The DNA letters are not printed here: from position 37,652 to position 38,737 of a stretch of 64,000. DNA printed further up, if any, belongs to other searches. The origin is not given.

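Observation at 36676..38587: Low-GC two-gene cassette: FRG-domain protein translationally coupled to a stand-alone DUF262 protein, a candidate undescribed defence/conflict module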

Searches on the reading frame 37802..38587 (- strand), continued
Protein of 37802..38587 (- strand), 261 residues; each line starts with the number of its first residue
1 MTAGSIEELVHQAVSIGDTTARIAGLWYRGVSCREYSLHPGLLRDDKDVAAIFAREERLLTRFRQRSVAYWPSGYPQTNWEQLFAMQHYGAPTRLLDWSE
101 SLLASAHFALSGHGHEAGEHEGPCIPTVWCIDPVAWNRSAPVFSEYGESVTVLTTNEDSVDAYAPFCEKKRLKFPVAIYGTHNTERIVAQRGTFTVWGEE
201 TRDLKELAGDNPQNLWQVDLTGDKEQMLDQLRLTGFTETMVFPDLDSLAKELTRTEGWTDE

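Call 48: find_encoding_contigs(protein=P0257, flank=10000, max_places=2)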
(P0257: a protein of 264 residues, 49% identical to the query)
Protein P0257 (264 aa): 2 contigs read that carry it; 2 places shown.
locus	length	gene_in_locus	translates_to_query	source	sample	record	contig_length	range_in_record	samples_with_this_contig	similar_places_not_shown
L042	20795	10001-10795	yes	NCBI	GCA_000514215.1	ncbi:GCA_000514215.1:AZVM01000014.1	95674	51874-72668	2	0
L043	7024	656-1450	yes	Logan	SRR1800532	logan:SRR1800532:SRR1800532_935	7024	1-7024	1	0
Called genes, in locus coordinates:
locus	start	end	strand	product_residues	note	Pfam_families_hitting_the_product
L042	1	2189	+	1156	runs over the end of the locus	PF13643:DUF4145 (weak), PF04851:ResIII, PF00270:DEAD, PF18766:SWI2_SNF2, PF00271:Helicase_C (weak), PF08463:EcoEI_R_C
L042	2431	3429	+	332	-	PF07751:Abi_2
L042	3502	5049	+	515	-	PF12161:HsdM_N (weak), PF02384:N6_Mtase, PF01170:UPF0020 (weak), PF07669:Eco57I (faint)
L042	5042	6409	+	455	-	PF01420:Methylase_S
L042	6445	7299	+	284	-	-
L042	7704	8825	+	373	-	PF13776:DUF4172, PF02661:Fic, PF22168:DIP2311-like_C (weak)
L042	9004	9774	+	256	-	PF08378:NERD, PF01396:Zn_ribbon_Top1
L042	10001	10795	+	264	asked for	PF08867:FRG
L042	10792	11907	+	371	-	PF03235:GmrSD_N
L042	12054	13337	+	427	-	PF12867:DinB_2, PF03781:FGE-sulfatase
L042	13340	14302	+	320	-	PF10017:Methyltransf_33, PF13649:Methyltransf_25 (weak)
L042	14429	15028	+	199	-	-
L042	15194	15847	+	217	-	PF00072:Response_reg, PF08281:Sigma70_r4_2, PF00196:GerE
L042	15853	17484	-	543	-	PF00512:HisKA, PF02518:HATPase_c, PF00072:Response_reg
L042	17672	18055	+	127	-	-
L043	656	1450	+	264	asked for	PF08867:FRG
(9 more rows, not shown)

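Call 50: find_encoding_contigs(protein=P0002, flank=10000, max_places=2)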
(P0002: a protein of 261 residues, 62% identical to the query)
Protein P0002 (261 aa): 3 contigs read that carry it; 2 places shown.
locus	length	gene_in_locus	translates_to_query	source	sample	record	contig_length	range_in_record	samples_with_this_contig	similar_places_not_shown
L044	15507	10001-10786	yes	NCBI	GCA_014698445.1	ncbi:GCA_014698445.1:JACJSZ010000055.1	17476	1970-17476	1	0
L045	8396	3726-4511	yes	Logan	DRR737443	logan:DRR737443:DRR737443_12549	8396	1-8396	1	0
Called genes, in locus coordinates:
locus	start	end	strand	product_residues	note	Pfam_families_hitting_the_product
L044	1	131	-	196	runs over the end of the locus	PF01081:Aldolase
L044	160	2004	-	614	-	PF06480:FtsH_ext, PF00004:AAA, PF07728:AAA_5 (weak), PF17862:AAA_lid_3, PF01434:Peptidase_M41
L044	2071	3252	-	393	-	PF14306:PUA_2, PF01747:ATP-sulfurylase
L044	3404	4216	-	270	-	PF01716:MSP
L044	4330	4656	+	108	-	-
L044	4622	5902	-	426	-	PF02441:Flavoprotein, PF04127:DFP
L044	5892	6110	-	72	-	PF10742:DUF2555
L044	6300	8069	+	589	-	PF00589:Phage_integrase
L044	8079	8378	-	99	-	PF01381:HTH_3 (weak)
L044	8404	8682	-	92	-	PF05015:HigB-like_toxin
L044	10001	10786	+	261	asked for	PF08867:FRG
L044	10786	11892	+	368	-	PF03235:GmrSD_N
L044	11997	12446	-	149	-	-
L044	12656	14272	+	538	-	PF21810:DUF6880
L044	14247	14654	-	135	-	-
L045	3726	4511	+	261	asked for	PF08867:FRG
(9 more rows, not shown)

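Call 51: find_encoding_contigs(protein=P0251, flank=10000, max_places=2)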
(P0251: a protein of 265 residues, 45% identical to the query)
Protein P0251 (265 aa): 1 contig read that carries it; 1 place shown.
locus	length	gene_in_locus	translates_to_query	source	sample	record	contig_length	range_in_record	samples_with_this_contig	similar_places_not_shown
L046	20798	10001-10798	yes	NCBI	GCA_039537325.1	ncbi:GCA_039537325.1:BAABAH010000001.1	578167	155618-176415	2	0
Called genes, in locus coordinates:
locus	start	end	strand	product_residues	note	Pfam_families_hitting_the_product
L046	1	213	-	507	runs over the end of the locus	-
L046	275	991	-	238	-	PF01726:LexA_DNA_bind, PF00717:Peptidase_S24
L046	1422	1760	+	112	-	PF01476:LysM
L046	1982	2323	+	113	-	-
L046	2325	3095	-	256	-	-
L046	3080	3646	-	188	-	PF19843:DUF6318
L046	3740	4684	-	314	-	-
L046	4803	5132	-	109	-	-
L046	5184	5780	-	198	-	-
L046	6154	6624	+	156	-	PF22811:Zn_ribbon_NrdR, PF03477:ATP-cone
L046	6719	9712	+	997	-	PF08471:Ribonuc_red_2_N, PF02867:Ribonuc_red_lgC, PF12637:TSCPD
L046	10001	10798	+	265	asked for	PF08867:FRG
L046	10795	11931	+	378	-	PF03235:GmrSD_N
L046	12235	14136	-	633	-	PF03235:GmrSD_N, PF07510:GmrSD_C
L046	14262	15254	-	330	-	PF20296:MTaX1, PF13391:HNH_2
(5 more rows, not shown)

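Call 53: predict_structure(alignment_id=A4)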
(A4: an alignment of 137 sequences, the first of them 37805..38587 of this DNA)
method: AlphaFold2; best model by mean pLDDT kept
length: 261 residues; sequences in the alignment: 137
mean_pLDDT: 88.5   pTM: 0.86
mean pLDDT of the five models: 88.5, 87.3, 86.7, 86.2, 86.0
residues with pLDDT >= 90: 176; 70-90: 54; 50-70: 29; < 50: 2
segments of 3 or more residues with pLDDT < 50: none
pLDDT, mean of each block of 10 residues (from residue 1): 98 94 86 95 93 94 89 87 90 95 95 75 94 95 92 93 94 95 61 94 94 91 97 85 64 65 49
secondary structure, 60 per line:
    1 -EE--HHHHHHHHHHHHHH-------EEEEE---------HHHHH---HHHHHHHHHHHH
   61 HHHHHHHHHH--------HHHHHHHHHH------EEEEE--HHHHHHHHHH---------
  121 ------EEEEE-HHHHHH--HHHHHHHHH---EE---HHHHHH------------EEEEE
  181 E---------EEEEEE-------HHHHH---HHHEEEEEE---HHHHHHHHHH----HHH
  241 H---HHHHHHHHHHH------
elements in order: H6-19 E27-31 H41-45 H49-70 H79-88 E95-99 H102-111 E127-131 H133-138 H141-149 H158-163 E176-181 E191-196 H204-208 E215-220 H224-233 H238-241 H245-255

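Call 56: fold_search(model_id=the predicted structure, library=pdb)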
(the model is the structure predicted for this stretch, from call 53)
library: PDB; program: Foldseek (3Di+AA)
matches with E <= 10: 143; with E <= 0.001: 0
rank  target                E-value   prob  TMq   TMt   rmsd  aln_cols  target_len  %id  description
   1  4z9d_A                5.1e-01  0.20  0.27  0.39  13.7       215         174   10  EcPltA (released 2016-10-12)
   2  5zwn_W                7.4e-01  0.02  0.12  0.12  19.8       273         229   10  Cryo-EM structure of the yeast pre-B complex at an average resolution of 3.3 angstrom (Part II: U1 snRNP region) (released 2018-08-29)
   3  4z9d_B                7.9e-01  0.10  0.19  0.27  14.2       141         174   11  EcPltA (released 2016-10-12)
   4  1brm_C                7.9e-01  0.03  0.15  0.12  16.4       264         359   10  ASPARTATE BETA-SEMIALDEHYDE DEHYDROGENASE FROM ESCHERICHIA COLI (released 1999-06-22)
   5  4op0_A                7.9e-01  0.01  0.11  0.11  19.1       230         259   16  Crystal structure of biotin protein ligase (RV3279C) of Mycobacterium tuberculosis, complexed with biotinyl-5'-AMP (released 2014-04-30)
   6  4woj_B                1.2e+00  0.03  0.17  0.14  14.3       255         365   10  Aspartate Semialdehyde Dehydrogenase from Francisella tularensis (released 2015-10-21)
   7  6aq3_E                1.2e+00  0.02  0.12  0.16  20.3       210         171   10  Crystal structure of a trafficking protein particle complex subunit 3 from Naegleria fowleri covalently bound to palmi (released 2017-08-30)
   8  6fqv_A                1.3e+00  0.03  0.13  0.08  13.1       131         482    5  2.60A BINARY COMPLEX OF S.AUREUS GYRASE with UNCLEAVED DNA (released 2018-04-04)
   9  6ric_A                1.4e+00  0.01  0.11  0.03  22.8       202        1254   11  Structure of the core Vaccinia Virus DNA-dependent RNA polymerase complex (released 2019-12-18)
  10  9r35_D                1.5e+00  0.07  0.23  0.35  11.2       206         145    9  Crystal structure of the Pseudomonas putida Xre-RES toxin-antitoxin complex bound to promoter DNA (released 2025-08-20)
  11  7kij_A                1.8e+00  0.02  0.10  0.21  11.7        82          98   16  Muscovy duck circovirus Rep domain complexed with a single-stranded DNA 10-mer comprising the cleavage site (released 2021-11-17)
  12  1brm_A                1.8e+00  0.01  0.14  0.12  16.6       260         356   10  ASPARTATE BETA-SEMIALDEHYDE DEHYDROGENASE FROM ESCHERICHIA COLI (released 1999-06-22)
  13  1nx6                  1.8e+00  0.01  0.14  0.12  14.1       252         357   10  Crystal Structure of Aspartate Semialdehyde Dehydrogenase from Haemophilus influenzae as a Tetrahedral Hemithiocetal Rea (released 2003-11-04)
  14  5a9a                  1.8e+00  0.01  0.09  0.10  16.6       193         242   10  Crystal structure of Simulium ubiquitum CPV20 polyhedra (released 2015-09-02)
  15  7mvs_A                1.9e+00  0.02  0.13  0.07  13.3       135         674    6  DNA gyrase complexed with uncleaved DNA and Compound 7 to 2.6A resolution (released 2021-10-20)
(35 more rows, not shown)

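Call 67: search_protein_families(library=padloc, proteins=[L019:10738-11823:+], max_evalue=0.001)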
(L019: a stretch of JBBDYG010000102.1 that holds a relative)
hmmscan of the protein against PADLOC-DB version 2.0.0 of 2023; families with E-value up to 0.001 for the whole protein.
L019:10738-11823:+ (362 aa): 3 families
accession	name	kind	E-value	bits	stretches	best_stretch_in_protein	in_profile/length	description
PDLC03877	NsnA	-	2.2e-30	104.2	1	22-237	61-264/385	-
PDLC04027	PD-T4-2_A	-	1.9e-11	41.6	1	23-232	49-253/363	-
PDLC03418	REase_II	-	0.00028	18.1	1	22-102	28-98/372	Type II restriction enzyme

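Call 68: search_protein_families(library=pfam, proteins=[L019:10738-11823:+], max_evalue=0.001)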
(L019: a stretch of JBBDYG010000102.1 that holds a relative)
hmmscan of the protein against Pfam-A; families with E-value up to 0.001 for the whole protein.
L019:10738-11823:+ (362 aa): 1 family
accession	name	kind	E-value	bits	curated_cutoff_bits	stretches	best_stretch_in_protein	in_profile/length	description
PF03235.19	GmrSD_N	-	1.8e-17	64.5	33.2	1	27-173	12-196/199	GmrSD restriction endonuclease, N-terminal domain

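Call 81: find_related_loci(query=A1, collection=viral_contigs, flank=6000)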
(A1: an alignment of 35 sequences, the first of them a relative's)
Query A1 (261 aa) in viral_contigs; peptide patterns used: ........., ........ (x = any residue, [..] = any of these).
211 stretches matched a pattern; 167 encode a relative of the query (tblastn E <= 1e-3); the best 80 are kept; 80 distinct loci.
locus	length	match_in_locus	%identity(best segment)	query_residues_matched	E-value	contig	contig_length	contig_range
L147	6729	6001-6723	46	26-258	4e-64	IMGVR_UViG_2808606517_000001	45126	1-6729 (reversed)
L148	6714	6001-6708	37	27-259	6e-41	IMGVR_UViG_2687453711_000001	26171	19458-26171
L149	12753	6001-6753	31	24-258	4e-34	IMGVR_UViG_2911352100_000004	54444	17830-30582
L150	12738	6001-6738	31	27-258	5e-32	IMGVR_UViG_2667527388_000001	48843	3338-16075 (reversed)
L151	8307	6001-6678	31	27-258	7e-29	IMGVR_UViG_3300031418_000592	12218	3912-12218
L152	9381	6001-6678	31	27-258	2e-27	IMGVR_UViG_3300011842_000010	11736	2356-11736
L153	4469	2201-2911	30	2-249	2e-27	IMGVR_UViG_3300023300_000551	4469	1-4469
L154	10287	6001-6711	30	1-249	2e-27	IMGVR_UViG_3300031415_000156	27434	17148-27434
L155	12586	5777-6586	31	3-258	3e-27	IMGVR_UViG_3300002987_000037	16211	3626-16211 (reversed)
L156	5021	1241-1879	31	26-250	4e-26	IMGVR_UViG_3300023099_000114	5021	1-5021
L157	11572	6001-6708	31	3-249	3e-29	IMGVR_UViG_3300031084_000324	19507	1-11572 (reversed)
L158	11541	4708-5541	30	3-258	3e-28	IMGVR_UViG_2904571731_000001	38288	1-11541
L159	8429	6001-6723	27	16-252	2e-23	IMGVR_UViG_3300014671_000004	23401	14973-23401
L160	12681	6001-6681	29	23-253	4e-23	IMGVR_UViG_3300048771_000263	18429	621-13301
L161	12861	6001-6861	24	1-256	1e-22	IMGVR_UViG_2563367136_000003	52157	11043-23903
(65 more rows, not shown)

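Call 82: fold_search(model_id=the predicted structure, library=viral)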
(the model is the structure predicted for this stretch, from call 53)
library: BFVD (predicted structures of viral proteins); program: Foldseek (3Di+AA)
matches with E <= 10: 254; with E <= 0.001: 0
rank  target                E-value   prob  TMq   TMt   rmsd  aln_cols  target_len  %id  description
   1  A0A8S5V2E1            2.1e-01  0.14  0.24  0.11  12.6       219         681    8  PolyVal ADP-Ribosyltransferase [CrAss-like virus sp. ctelJ1]
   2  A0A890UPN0            3.3e-01  0.04  0.12  0.09  17.4       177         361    9  Replication-associated protein [Cressdnaviricota sp.]
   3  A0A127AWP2            4.5e-01  0.15  0.15  0.09  12.8       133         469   14  Uncharacterized protein [Bacillus phage SP-15]
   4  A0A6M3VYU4            4.8e-01  0.04  0.10  0.14  10.2        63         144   17  Uncharacterized protein [Saccharolobus solfataricus rod-shaped virus 1]
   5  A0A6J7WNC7            5.8e-01  0.05  0.19  0.07  18.7       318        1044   10  LT_GEWL domain containing protein (Fragment) [uncultured Caudovirales phage]
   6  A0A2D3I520            7.0e-01  0.02  0.12  0.14  13.1       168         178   13  ORF1010 [White spot syndrome virus]
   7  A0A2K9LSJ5            7.4e-01  0.04  0.11  0.10  14.8       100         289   13  ATP-dependent helicase Rep [uncultured virus]
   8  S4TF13                7.9e-01  0.04  0.10  0.09  14.0       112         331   18  ATP-dependent helicase Rep [uncultured marine virus]
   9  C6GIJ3                9.5e-01  0.04  0.09  0.11  15.9       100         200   14  (no name in the UniProt tables at hand)
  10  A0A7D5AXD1            9.5e-01  0.02  0.10  0.07  15.8       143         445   13  (no name in the UniProt tables at hand)
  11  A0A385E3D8            1.0e+00  0.03  0.10  0.10  12.1        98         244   13  (no name in the UniProt tables at hand)
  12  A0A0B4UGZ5            1.1e+00  0.04  0.14  0.08  14.6       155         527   12  Replication-associated protein [Sewage-associated circular DNA virus-29]
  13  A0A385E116            1.1e+00  0.03  0.10  0.11  14.1       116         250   10  (no name in the UniProt tables at hand)
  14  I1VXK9                1.1e+00  0.03  0.15  0.14  17.2       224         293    6  (no name in the UniProt tables at hand)
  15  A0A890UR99            1.2e+00  0.03  0.11  0.14  11.6        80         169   12  Replication-associated protein (Fragment) [Cressdnaviricota sp.]
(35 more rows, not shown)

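Call 96: search_dna_similar(query=window:37805-38587:-, collection=plasmids, mode=protein, max_evalue=1e-20, max_rows=25)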
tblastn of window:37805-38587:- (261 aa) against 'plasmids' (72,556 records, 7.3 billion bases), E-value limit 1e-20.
Records with a match: 21; places in all: 21; records where one place covers at least 80% of the query: 18.
Best place of each record, by identity: <60% 21.
By first word of the organism name: Ralstonia 20; Hymenobacter 1.
By predicted mobility (MOB-suite, as given by PLSDB): mobilizable 19; non-mobilizable 2.
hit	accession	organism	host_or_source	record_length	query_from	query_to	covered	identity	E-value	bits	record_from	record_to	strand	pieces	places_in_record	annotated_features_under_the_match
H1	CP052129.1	Ralstonia solanacearum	tomato,cell culture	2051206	26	258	89%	38.2%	3e-34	137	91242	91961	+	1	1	FRG domain-containing protein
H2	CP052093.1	Ralstonia solanacearum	tomato,cell culture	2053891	26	258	89%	38.2%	3e-34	137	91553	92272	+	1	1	none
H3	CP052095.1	Ralstonia solanacearum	tomato,cell culture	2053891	26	258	89%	38.2%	3e-34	137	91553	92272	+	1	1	none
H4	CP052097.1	Ralstonia solanacearum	tomato,cell culture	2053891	26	258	89%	38.2%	3e-34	137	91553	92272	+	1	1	none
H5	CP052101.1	Ralstonia solanacearum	tomato,cell culture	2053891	26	258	89%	38.2%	3e-34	137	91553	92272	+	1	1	none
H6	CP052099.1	Ralstonia solanacearum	tomato,cell culture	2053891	26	258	89%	38.2%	3e-34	137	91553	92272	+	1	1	FRG domain-containing protein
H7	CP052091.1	Ralstonia solanacearum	tomato,cell culture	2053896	26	258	89%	38.2%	3e-34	137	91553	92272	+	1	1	FRG domain-containing protein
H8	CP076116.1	Ralstonia solanacearum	cell culture,wilting pepper (C. annuum) ...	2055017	26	258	89%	38.2%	3e-34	137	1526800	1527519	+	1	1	FRG domain-containing protein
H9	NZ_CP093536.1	Ralstonia pseudosolanacearum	cell culture,pepper stem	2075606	26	258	89%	38.2%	3e-34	137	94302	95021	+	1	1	none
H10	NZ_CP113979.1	Ralstonia pseudosolanacearum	Cucurbita maxima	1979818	26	258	89%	37.4%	4e-34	137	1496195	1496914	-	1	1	none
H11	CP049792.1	Ralstonia solanacearum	whole organism,isolated from the ...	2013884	26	258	89%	37.4%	4e-34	137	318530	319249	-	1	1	FRG domain-containing protein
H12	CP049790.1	Ralstonia solanacearum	whole organism,isolated from the ...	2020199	26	258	89%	37.4%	4e-34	137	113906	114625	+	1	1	FRG domain-containing protein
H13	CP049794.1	Ralstonia solanacearum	whole organism,isolated from the ...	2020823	26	258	89%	37.4%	4e-34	137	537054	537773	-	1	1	FRG domain-containing protein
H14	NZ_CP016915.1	Ralstonia pseudosolanacearum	Tobacco,tissu sample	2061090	26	258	89%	37.4%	4e-34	137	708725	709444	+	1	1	none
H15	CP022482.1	Ralstonia solanacearum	peanut,cell culture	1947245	26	258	89%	37.4%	4e-34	137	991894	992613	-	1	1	hypothetical protein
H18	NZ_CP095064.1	Hymenobacter volaticus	single cell,air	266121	26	254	88%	35.6%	2e-35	141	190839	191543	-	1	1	FRG domain-containing protein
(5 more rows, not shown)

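Call 97: search_dna_similar(query=window:37805-38587:-, collection=phages, mode=protein, max_evalue=0.00001, max_rows=15)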
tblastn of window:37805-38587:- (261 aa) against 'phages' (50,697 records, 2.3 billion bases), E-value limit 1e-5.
Records with a match: 2; places in all: 2; records where one place covers at least 80% of the query: 1.
Best place of each record, by identity: <60% 2.
By first word of the organism name: Bacteriophage 2.
By host as written in the record: - 2.
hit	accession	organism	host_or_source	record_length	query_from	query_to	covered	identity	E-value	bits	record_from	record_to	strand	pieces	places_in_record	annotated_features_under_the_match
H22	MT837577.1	Bacteriophage sp.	human fecal samples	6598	26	257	89%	27.8%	1e-13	76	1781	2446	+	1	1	record has no annotation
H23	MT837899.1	Bacteriophage sp.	human fecal samples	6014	26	139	44%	34.2%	5e-7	56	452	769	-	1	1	record has no annotation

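Call 98: get_annotated_region(hit=H1, flank=5000)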
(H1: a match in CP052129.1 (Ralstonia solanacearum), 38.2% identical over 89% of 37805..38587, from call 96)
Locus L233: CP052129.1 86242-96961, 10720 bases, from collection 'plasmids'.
description: Ralstonia solanacearum strain FJAT1303.F1 plasmid Plas1, complete sequence
organism: Ralstonia solanacearum (NCBI taxid 305)
taxonomy: Bacteria; Pseudomonadota; Betaproteobacteria; Burkholderiales; Burkholderiaceae; Ralstonia; Ralstonia solanacearum
host: -; source: tomato,cell culture; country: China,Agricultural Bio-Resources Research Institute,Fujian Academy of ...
typing (MOB-suite, as given by PLSDB): mobilizable; relaxase MOBP
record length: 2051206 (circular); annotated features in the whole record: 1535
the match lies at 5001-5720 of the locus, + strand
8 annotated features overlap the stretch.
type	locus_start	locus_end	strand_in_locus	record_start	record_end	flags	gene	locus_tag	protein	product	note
CDS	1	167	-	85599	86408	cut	-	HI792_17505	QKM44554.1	DUF2242 domain-containing protein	-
CDS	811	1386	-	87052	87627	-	-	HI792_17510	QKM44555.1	hypothetical protein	-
CDS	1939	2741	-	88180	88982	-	-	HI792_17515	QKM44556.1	IS5-like element IS1421 family transposase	-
CDS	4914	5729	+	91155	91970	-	-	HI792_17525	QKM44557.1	FRG domain-containing protein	-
CDS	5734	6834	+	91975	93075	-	-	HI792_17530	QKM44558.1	DUF262 domain-containing protein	-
CDS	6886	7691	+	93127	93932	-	-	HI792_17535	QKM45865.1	IS5 family transposase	-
CDS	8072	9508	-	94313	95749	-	-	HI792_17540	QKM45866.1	GGDEF domain-containing protein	-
CDS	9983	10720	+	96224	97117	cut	-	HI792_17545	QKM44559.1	DMT family transporter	-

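Call 99: get_annotated_region(hit=H18, flank=5000)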
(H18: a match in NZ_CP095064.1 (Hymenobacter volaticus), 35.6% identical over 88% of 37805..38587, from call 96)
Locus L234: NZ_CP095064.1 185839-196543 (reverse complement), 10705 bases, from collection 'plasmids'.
description: Hymenobacter volaticus strain 5420 S-77 plasmid unnamed3, complete sequence
organism: Hymenobacter volaticus (NCBI taxid 2932254)
taxonomy: Bacteria; Bacteroidota; Cytophagia; Cytophagales; Hymenobacteraceae; Hymenobacter; Hymenobacter volaticus
host: -; source: single cell,air; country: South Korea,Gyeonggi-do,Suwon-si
typing (MOB-suite, as given by PLSDB): non-mobilizable
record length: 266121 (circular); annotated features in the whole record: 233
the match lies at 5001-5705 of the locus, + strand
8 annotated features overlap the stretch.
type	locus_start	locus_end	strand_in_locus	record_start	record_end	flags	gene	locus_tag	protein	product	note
CDS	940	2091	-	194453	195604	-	-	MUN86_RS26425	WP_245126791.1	hypothetical protein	-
CDS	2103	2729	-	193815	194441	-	-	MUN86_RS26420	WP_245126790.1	hypothetical protein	-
CDS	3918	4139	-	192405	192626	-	-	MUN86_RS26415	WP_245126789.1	hypothetical protein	-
CDS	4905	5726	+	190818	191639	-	-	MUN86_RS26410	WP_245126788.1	FRG domain-containing protein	-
CDS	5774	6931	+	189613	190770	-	-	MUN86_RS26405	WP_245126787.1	DUF262 domain-containing protein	-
CDS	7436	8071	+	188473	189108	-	-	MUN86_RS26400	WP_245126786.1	hypothetical protein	-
CDS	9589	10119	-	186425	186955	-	-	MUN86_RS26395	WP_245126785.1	hypothetical protein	-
CDS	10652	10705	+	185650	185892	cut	-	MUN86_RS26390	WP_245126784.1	hypothetical protein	-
